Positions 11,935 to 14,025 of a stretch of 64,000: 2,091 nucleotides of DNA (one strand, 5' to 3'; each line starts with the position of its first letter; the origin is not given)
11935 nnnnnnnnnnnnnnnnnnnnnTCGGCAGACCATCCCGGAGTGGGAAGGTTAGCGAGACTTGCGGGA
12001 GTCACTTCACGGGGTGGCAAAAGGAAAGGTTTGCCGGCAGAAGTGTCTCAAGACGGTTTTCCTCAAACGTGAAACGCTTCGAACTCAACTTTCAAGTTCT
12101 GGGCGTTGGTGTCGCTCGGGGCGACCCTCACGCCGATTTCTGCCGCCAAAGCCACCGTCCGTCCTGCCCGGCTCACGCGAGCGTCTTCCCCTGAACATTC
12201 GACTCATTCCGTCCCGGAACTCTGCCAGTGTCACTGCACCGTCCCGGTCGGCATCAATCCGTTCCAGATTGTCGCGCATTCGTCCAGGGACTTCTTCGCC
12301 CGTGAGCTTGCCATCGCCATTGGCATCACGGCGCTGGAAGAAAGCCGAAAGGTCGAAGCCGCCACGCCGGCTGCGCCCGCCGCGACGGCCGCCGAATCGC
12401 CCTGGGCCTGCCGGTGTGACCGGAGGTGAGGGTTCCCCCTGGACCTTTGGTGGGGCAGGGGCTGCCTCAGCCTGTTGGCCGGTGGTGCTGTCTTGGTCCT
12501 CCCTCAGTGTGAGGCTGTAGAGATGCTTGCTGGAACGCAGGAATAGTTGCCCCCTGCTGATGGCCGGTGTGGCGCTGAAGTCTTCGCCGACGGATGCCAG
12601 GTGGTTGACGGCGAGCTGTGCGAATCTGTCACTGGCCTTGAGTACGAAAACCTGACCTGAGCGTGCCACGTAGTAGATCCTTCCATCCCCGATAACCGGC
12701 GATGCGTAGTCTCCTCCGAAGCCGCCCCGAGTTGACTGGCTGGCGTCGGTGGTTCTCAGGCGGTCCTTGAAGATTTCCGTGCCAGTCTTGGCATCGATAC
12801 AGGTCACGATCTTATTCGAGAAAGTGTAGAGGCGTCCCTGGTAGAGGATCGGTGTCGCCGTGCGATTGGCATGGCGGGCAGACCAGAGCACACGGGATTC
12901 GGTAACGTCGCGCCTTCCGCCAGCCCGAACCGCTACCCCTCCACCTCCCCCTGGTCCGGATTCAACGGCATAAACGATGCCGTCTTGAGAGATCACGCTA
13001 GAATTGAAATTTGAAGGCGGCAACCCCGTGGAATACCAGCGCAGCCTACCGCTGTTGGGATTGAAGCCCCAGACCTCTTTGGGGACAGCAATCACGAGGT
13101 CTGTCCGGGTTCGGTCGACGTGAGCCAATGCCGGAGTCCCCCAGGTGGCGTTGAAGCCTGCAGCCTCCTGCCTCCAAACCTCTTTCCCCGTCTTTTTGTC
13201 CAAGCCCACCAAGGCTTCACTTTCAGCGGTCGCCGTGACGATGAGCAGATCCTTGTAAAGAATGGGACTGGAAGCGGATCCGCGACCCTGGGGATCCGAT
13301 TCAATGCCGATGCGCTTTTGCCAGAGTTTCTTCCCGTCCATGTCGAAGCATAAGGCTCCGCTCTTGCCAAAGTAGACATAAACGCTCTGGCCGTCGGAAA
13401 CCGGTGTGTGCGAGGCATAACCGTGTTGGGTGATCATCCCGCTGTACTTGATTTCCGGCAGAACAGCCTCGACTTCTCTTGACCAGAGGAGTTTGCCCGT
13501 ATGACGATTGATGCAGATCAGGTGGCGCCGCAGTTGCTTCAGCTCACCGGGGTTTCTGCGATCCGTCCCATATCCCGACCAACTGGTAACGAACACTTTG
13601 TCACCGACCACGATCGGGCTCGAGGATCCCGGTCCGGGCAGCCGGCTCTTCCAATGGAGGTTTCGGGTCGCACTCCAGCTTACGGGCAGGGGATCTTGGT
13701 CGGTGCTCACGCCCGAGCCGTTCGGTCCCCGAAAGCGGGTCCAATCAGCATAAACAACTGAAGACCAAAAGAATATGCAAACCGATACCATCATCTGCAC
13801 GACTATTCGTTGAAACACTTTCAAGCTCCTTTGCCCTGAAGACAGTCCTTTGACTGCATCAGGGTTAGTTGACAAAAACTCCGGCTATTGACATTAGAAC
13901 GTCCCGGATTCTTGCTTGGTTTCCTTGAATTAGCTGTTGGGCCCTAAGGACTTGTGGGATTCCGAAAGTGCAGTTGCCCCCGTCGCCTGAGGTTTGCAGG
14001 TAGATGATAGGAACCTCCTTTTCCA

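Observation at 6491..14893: Cpx-like envelope-stress module with a predicted regulon motif found three times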

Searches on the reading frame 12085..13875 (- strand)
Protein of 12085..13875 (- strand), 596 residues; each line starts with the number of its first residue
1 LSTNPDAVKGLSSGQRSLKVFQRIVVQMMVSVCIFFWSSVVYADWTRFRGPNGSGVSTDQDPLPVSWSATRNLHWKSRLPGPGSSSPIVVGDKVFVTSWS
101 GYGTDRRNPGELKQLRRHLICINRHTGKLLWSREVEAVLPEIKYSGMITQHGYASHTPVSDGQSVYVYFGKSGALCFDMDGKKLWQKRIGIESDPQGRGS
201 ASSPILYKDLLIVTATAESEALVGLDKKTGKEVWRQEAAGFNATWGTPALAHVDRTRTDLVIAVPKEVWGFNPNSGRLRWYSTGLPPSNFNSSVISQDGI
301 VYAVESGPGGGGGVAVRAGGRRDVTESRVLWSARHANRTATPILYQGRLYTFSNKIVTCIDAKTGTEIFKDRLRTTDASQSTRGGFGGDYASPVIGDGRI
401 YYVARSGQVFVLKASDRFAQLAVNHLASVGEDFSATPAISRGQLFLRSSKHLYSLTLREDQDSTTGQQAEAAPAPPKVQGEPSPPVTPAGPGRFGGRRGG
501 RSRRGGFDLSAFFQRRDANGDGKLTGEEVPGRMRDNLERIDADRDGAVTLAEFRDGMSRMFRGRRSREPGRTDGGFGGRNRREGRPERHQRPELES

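Call 6: search_protein_families(library=pfam, proteins=[window:12085-13875:-], max_evalue=0.01)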
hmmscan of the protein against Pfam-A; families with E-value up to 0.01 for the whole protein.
window:12085-13875:- (596 aa): 7 families
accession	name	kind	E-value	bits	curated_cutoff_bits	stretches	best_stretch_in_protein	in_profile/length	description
PF13360.13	PQQ_2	-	1.9e-25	90.3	27.6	3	119-369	5-231/233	Outer membrane protein assembly factor BamB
PF01011.28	PQQ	-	3.9e-08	32.9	26.7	0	185-238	31-85/595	Glucose/ethanol/alcohol dehydrogenase, beta-propeller domain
PF00036.39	EF-hand_1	-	5.2e-07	29.2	25.4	1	538-560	7-29/29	EF hand domain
PF13202.12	EF-hand_5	-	4.2e-06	26.4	25.9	0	537-555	5-23/25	EF hand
PF13570.13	Beta-prop_ACSF4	-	4.8e-05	23.4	133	1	118-409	72-324/329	Beta-alanine-activating enzyme, beta-propeller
PF13405.12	EF-hand_6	-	0.00018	21.4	25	0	533-558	2-27/30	EF-hand domain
PF13499.12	EF-hand_7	-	0.0073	17.1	30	0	512-557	7-66/67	EF-hand domain pair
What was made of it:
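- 12085..13875 (-): PQQ/BamB-like beta-propeller with a C-terminal EF-hand. It is a neighbour, not shown to belong to the regulon. Pfam PQQ_2 and EF-hand (call 6).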

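Call 11: search_protein_families(library=ncbifam, proteins=[window:12085-13875:-], max_evalue=0.001)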
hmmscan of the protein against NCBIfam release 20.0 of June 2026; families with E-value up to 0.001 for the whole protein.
window:12085-13875:- (596 aa): 5 families
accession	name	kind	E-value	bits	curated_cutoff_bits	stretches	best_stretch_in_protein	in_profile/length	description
TIGR03300.1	assembly_YfgL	equivalog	3.4e-10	39.2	285.2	1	149-282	52-171/377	outer membrane protein assembly factor BamB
TIGR03075.1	PQQ_enz_alc_DH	subfamily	1.6e-06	27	480.05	0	198-238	59-97/530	PQQ-dependent dehydrogenase, methanol/ethanol family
NF008351.0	PRK11138.1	equivalog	3.4e-06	25.8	423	0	121-238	83-188/394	outer membrane protein assembly factor BamB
TIGR04528.1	acido_non_PQQ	subfamily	6.4e-06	25.2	650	0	180-239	121-182/493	acido-empty-quinoprotein group A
NF041516.1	PA2928_fam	subfamily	0.00078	18.9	70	0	180-237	78-128/376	PA2928 family protein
